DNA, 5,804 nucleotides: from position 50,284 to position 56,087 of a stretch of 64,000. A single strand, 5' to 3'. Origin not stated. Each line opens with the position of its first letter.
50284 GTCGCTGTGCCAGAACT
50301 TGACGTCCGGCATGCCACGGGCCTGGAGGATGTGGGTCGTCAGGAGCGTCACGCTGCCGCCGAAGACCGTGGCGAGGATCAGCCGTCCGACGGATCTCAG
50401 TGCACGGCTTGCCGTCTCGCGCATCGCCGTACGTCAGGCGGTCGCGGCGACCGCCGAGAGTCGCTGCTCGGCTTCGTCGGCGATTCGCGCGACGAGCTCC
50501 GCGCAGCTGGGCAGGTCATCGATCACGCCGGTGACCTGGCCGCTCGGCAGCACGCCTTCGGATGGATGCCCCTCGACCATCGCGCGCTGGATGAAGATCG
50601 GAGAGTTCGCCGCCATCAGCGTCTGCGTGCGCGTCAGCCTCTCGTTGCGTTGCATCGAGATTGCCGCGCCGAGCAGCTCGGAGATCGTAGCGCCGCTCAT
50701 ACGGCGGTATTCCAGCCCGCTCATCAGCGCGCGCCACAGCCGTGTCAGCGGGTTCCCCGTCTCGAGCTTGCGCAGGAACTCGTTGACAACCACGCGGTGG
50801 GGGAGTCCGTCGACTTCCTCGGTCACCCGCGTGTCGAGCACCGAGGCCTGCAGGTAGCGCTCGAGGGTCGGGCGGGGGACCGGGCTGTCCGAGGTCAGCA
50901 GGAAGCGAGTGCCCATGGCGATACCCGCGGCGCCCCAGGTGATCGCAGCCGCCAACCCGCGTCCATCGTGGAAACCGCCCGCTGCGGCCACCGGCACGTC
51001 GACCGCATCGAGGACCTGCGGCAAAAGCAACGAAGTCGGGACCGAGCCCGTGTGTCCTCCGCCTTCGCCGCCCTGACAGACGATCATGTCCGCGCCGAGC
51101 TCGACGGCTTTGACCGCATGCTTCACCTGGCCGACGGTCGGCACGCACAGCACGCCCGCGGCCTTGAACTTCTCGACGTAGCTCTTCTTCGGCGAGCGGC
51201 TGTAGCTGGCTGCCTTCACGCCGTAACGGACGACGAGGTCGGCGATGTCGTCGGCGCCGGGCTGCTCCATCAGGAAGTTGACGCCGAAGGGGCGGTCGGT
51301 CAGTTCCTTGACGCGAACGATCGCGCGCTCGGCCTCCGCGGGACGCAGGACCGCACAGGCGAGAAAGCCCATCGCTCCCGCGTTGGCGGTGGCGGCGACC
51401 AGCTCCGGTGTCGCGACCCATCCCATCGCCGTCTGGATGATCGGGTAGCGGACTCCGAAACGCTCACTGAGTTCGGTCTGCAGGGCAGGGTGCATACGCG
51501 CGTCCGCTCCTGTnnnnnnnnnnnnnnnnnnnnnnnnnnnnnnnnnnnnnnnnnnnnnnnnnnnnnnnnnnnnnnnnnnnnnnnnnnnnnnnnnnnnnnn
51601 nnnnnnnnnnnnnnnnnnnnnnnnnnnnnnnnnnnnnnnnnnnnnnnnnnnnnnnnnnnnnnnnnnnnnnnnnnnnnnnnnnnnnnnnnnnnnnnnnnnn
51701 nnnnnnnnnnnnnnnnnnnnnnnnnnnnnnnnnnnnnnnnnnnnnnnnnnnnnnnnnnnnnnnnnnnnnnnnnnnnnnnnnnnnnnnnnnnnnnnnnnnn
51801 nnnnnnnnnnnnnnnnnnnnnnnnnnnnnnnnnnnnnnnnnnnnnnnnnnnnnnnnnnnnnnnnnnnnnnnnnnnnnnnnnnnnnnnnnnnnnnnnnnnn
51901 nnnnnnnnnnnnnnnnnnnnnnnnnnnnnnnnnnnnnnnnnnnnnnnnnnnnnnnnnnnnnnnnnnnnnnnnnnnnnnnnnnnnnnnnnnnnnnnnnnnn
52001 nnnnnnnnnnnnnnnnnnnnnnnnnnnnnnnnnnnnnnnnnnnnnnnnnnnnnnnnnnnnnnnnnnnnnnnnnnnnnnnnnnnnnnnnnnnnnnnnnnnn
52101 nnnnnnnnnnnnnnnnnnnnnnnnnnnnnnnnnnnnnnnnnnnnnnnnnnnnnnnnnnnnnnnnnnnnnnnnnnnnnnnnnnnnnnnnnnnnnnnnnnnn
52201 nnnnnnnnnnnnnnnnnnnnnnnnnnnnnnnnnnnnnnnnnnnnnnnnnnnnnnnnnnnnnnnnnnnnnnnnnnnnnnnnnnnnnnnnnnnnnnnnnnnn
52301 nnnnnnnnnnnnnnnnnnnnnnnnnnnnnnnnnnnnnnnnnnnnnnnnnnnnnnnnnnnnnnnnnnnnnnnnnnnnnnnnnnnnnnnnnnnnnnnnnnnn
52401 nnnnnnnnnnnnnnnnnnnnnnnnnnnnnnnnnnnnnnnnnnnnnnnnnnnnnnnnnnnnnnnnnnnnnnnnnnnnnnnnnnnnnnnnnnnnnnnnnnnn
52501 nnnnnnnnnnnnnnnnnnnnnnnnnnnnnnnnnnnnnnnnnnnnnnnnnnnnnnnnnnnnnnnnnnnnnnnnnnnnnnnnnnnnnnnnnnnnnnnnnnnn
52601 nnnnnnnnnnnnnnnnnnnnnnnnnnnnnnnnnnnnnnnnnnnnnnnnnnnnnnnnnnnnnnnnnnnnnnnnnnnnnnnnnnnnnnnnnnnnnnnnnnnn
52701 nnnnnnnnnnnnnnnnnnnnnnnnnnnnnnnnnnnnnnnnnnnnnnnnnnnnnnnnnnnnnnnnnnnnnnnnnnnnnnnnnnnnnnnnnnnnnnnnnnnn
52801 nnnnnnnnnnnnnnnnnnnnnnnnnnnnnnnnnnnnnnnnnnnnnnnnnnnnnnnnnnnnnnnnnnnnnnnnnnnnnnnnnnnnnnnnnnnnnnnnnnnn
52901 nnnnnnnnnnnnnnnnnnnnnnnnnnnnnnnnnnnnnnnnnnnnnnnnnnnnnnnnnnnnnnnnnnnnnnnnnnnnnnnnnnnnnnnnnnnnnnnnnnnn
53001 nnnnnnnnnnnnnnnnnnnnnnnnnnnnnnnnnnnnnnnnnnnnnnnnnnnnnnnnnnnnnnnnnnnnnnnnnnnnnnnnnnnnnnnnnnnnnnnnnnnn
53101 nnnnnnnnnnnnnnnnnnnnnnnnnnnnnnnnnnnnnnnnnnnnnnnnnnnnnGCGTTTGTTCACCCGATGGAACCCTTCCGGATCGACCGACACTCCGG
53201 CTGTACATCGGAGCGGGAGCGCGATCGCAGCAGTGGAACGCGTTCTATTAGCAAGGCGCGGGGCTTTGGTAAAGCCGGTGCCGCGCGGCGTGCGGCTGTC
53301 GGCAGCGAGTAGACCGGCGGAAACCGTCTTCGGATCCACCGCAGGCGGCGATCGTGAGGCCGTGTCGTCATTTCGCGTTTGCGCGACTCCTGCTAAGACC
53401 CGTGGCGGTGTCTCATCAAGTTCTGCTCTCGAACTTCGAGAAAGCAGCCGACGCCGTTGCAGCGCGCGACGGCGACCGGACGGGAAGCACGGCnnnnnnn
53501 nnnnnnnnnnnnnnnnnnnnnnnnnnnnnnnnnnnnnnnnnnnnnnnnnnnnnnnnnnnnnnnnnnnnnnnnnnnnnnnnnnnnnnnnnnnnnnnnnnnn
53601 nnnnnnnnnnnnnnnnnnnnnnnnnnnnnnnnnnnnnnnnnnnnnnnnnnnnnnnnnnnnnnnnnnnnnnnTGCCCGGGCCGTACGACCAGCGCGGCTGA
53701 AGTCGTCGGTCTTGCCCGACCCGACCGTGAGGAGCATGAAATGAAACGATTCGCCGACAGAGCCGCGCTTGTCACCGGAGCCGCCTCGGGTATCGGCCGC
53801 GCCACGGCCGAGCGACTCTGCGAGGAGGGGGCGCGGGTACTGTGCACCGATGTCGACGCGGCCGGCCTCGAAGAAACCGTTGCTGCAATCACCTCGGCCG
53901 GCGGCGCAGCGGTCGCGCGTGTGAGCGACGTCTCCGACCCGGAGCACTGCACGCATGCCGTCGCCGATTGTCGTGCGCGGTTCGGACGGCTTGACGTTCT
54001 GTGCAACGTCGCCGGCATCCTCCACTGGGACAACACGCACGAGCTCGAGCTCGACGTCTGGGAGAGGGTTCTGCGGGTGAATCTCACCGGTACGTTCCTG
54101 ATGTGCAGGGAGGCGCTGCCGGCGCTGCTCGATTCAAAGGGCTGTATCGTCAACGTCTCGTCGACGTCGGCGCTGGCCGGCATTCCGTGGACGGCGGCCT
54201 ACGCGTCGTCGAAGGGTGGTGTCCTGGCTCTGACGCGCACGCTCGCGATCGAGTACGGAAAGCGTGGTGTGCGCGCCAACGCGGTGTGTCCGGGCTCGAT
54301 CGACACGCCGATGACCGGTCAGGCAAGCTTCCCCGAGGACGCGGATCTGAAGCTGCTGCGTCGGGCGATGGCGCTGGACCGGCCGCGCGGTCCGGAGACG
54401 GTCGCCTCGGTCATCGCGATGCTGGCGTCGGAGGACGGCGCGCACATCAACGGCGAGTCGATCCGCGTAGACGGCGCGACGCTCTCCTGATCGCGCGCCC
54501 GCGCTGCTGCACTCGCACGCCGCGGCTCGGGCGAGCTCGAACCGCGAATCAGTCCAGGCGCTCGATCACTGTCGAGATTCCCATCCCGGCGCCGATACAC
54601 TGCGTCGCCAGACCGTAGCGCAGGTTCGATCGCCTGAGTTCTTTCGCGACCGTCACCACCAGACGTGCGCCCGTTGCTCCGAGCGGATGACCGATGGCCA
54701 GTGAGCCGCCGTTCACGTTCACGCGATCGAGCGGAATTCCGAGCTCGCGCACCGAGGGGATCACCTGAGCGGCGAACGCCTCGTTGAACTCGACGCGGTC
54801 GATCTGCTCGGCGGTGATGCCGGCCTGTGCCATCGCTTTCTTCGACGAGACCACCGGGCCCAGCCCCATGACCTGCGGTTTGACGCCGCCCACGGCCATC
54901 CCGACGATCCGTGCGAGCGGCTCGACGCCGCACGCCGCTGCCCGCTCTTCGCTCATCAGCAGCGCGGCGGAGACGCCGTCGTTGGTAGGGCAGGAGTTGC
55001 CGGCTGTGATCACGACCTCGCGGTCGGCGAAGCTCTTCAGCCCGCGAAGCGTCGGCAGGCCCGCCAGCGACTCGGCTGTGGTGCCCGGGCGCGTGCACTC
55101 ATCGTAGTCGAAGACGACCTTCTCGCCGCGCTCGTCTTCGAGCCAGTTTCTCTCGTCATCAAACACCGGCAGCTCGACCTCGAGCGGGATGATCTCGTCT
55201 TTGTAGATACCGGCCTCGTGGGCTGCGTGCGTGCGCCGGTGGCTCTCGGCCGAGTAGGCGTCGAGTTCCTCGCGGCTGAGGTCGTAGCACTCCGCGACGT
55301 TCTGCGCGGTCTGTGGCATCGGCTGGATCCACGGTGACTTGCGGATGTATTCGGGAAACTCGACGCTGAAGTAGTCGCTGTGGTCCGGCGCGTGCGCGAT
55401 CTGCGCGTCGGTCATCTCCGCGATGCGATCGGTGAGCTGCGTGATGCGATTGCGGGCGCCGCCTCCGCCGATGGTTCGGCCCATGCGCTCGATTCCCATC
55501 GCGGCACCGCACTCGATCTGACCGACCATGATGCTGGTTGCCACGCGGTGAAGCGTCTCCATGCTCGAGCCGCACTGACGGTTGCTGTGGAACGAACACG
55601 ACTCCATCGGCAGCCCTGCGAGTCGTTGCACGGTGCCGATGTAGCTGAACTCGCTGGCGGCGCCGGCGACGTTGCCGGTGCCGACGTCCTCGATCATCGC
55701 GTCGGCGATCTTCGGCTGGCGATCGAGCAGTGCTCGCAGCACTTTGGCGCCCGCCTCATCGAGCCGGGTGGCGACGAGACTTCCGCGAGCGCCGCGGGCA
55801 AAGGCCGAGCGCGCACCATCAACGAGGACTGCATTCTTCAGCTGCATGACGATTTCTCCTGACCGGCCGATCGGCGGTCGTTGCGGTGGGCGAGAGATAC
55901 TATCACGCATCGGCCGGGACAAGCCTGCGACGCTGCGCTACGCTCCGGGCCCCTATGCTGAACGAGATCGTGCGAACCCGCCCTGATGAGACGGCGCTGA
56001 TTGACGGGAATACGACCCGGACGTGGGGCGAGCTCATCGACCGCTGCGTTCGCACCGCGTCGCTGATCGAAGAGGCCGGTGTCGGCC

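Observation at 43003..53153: Ten-gene operon resembling steroid C/D-ring (HIP) / alicyclic acyl-CoA catabolism (ipdAB-ipdC-echA-fadE pair-DUF35-ltp2-thiolase)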

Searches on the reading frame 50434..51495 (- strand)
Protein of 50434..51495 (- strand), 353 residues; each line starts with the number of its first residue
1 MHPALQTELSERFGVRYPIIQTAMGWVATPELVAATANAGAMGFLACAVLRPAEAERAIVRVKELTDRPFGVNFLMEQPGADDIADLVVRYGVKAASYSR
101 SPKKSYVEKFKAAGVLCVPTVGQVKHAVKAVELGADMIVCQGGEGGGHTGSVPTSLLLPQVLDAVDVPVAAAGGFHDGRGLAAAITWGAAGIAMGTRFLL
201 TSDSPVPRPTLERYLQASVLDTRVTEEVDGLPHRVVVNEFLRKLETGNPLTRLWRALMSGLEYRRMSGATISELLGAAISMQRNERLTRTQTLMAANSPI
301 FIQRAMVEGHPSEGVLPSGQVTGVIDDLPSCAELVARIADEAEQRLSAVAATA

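Call 4: search_protein_families(library=pfam, proteins=[window:50434-51495:-], max_evalue=0.001)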
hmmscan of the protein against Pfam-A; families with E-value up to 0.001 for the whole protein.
window:50434-51495:- (353 aa): 3 families
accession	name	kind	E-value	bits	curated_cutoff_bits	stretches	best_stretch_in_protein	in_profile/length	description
PF03060.21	NMO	-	1.9e-75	254.7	28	2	86-339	107-329/331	Nitronate monooxygenase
PF00478.31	IMPDH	-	2e-08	34.1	25.6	1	5-143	23-125/345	IMP dehydrogenase / GMP reductase domain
PF01070.24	FMN_dh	-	1.6e-05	24.6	24.9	1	116-199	221-306/350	FMN-dependent dehydrogenase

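Call 5: search_protein_families(library=ncbifam, proteins=[window:50434-51495:-], max_evalue=0.001)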
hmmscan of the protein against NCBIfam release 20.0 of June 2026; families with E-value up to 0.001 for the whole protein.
window:50434-51495:- (353 aa): 7 families
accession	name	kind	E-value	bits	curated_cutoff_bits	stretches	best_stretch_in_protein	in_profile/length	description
TIGR03151.1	enACPred_II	equivalog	1.4e-65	221.6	453.1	1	7-246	2-241/307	enoyl-[acyl-carrier-protein] reductase FabK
TIGR02814.1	pfaD_fam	subfamily_domain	3.1e-09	36.1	449.25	1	8-95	10-103/444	PfaD family polyunsaturated fatty acid/polyketide biosynthesis protein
TIGR01302.1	IMP_dehydrog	equivalog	0.00012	21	481.5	0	5-65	23-82/450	IMP dehydrogenase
NF008398.0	PRK11197.1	subfamily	0.0002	20.3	376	1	114-200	246-334/381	L-lactate dehydrogenase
TIGR03966.1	actino_HemFlav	equivalog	0.00042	19.1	470.85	1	114-200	248-336/385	pre-mycofactocin synthase MftD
NF002231.0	PRK01130.1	subfamily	0.00043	19.4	189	0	104-196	116-211/230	putative N-acetylmannosamine-6-phosphate 2-epimerase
NF005442.0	PRK07028.1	equivalog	0.00083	18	593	0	121-202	118-197/430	bifunctional hexulose-6-phosphate synthase/ribonuclease regulator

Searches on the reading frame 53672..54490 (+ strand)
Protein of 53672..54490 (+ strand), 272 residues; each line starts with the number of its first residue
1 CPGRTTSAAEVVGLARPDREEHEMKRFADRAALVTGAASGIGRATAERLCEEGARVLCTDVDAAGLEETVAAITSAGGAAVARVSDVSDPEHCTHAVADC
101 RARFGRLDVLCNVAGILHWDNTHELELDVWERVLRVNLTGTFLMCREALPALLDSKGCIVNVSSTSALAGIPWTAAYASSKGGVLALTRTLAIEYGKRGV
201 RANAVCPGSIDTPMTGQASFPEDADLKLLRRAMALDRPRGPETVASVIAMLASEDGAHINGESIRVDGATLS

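Call 11: search_protein_families(library=pfam, proteins=[window:53672-54490:+])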
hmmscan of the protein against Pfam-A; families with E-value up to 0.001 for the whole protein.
window:53672-54490:+ (272 aa): 5 families
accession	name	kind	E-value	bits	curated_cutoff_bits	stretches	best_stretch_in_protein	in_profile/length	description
PF13561.12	adh_short_C2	-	2.4e-63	214.3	27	1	36-268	1-233/236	Enoyl-(Acyl carrier protein) reductase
PF00106.31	adh_short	-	3.7e-58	196.7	26.6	1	31-218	2-190/195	short chain dehydrogenase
PF08659.16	KR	-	3.3e-15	56.9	22.6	1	33-180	4-152/180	KR domain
PF23441.1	SDR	-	7.5e-07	29.2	27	1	26-232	4-216/258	SDR-like rossmann domain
PF01370.27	Epimerase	-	0.00022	21.1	20.9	1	32-138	1-96/240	NAD dependent epimerase/dehydratase family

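Call 21: search_protein_families(library=ncbifam, proteins=[window:53741-54490:+], max_evalue=1e-20)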
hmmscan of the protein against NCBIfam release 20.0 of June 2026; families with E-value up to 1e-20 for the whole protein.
window:53741-54490:+ (249 aa): 176 families (the best 25 are shown)
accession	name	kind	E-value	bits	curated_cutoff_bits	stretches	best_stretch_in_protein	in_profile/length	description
NF052558.1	MBtsdlDhBudC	equivalog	1.2e-69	234.7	270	1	4-246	1-240/250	meso-2,3-butanediol dehydrogenase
NF004791.0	PRK06138.1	equivalog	6.7e-69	232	312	1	3-247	2-249/252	SDR family oxidoreductase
NF005559.1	PRK07231.1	subfamily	9.9e-61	205.4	215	1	4-248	2-248/249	glucose 1-dehydrogenase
NF047923.1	pyridox_DH_SDR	equivalog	1.2e-59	201.8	325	1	5-246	2-239/243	pyridoxal 4-dehydrogenase, SDR-type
NF006366.0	PRK08589.1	equivalog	2.2e-59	201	386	1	1-248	1-253/272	SDR family oxidoreductase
NF004818.0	PRK06172.1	equivalog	6.8e-58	196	336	1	1-247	2-250/253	SDR family oxidoreductase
NF009466.0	PRK12826.1-2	subfamily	1.4e-57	195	222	1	6-246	3-243/248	3-oxoacyl-ACP reductase FabG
NF004198.0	PRK05653.1-3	equivalog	2e-57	194.5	296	1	2-246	3-245/248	3-oxoacyl-ACP reductase FabG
NF005681.0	PRK07478.1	subfamily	1.1e-55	188.8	267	1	1-246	1-248/254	SDR family oxidoreductase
TIGR01830.1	3oxo_ACP_reduc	equivalog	5.3e-55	186.7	297.75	1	9-246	1-237/239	3-oxoacyl-[acyl-carrier-protein] reductase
TIGR03971.1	SDR_subfam_1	subfamily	1.4e-54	185.3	300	1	5-246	2-267/271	mycofactocin-coupled SDR family oxidoreductase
NF004203.0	PRK05653.2-4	subfamily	7.7e-54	182.8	313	1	3-246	3-255/260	3-oxoacyl-ACP reductase FabG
NF005469.0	PRK07063.1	equivalog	5.7e-53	180.1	306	1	1-246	2-253/260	SDR family oxidoreductase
NF006493.1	PRK08936.1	subfamily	7.3e-52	176.2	420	1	4-246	5-249/261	glucose-1-dehydrogenase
NF009093.0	PRK12429.1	subfamily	1e-51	175.7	258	1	4-245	3-254/259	3-hydroxybutyrate dehydrogenase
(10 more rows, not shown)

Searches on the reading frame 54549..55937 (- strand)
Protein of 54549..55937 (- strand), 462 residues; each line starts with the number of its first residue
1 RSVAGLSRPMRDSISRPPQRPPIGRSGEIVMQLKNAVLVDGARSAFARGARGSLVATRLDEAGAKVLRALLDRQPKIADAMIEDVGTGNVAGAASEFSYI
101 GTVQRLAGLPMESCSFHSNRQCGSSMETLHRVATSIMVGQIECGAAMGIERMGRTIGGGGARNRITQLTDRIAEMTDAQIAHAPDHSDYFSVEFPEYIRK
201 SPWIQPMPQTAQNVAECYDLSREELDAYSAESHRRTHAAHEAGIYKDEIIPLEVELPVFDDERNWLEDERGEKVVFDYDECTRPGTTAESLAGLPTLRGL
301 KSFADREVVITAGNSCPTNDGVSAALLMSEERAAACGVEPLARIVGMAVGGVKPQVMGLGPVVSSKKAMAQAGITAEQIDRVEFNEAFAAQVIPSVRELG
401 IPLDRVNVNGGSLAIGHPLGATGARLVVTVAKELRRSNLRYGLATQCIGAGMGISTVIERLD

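Call 11: search_protein_families(library=pfam, proteins=[window:54549-55937:-])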
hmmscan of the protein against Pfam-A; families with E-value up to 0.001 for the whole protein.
window:54549-55937:- (462 aa): 3 families
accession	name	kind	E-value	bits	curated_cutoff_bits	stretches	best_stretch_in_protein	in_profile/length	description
PF02803.24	Thiolase_C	-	6.5e-44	149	27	1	339-460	2-123/123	Thiolase, C-terminal domain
PF00108.29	Thiolase_N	-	2.2e-43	148.9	26.4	1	37-331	2-260/260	Thiolase, N-terminal domain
PF22691.2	Thiolase_C_1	-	1.5e-05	25.2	28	0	362-400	21-59/144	Thiolase C-terminal domain-like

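Call 21: search_protein_families(library=ncbifam, proteins=[window:54549-55847:-], max_evalue=1e-20)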
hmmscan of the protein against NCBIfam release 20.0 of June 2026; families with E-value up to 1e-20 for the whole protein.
window:54549-55847:- (432 aa): 30 families (the best 25 are shown)
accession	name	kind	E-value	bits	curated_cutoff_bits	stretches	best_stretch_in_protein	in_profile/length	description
TIGR01930.1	AcCoA-C-Actrans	subfamily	5.3e-105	351.5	240.55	1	9-429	2-385/385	acetyl-CoA C-acyltransferase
NF006510.0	PRK08947.1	equivalog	1.1e-86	291.2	519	1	177-431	147-387/387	acetyl-CoA C-acyltransferase FadA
NF005890.0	PRK07851.1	equivalog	1.3e-85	287.8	580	1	4-431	2-405/406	acetyl-CoA C-acetyltransferase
NF006551.0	PRK09050.1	subfamily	2.2e-85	287.2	605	1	4-431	2-401/401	3-oxoadipyl-CoA thiolase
TIGR02430.1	pcaF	equivalog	4.4e-85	286.1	597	1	4-431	1-400/400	3-oxoadipyl-CoA thiolase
NF005805.0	PRK07661.1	equivalog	2.3e-84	283.6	633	1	176-430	146-390/391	acetyl-CoA C-acetyltransferase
NF006553.0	PRK09052.1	equivalog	7.9e-83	278.7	567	1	177-431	154-399/399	acetyl-CoA C-acyltransferase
NF005033.0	PRK06445.1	equivalog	1.5e-82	277.9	511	1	3-430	2-394/395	acetyl-CoA C-acetyltransferase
NF004853.0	PRK06205.1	subfamily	2.6e-82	277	551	1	4-431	2-403/404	acetyl-CoA C-acetyltransferase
NF006552.0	PRK09051.1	subfamily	2.3e-81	274.1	565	1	4-431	4-395/395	beta-ketothiolase BktB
TIGR02445.1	fadA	equivalog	7.3e-81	272.1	591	1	177-430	145-384/385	acetyl-CoA C-acyltransferase FadA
NF006001.0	PRK08131.1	equivalog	1.1e-74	251.8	622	1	5-431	3-400/401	3-oxoadipyl-CoA thiolase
NF004206.0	PRK05656.1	subfamily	1.7e-74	251.3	688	1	4-430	2-392/392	acetyl-CoA C-acetyltransferase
NF042999.1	bketothiol_BktB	equivalog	7.1e-73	246.1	725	1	4-431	3-394/394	beta-ketothiolase BktB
NF005494.0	PRK07108.1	equivalog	2.5e-70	237.4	615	1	175-429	146-390/392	acetyl-CoA C-acyltransferase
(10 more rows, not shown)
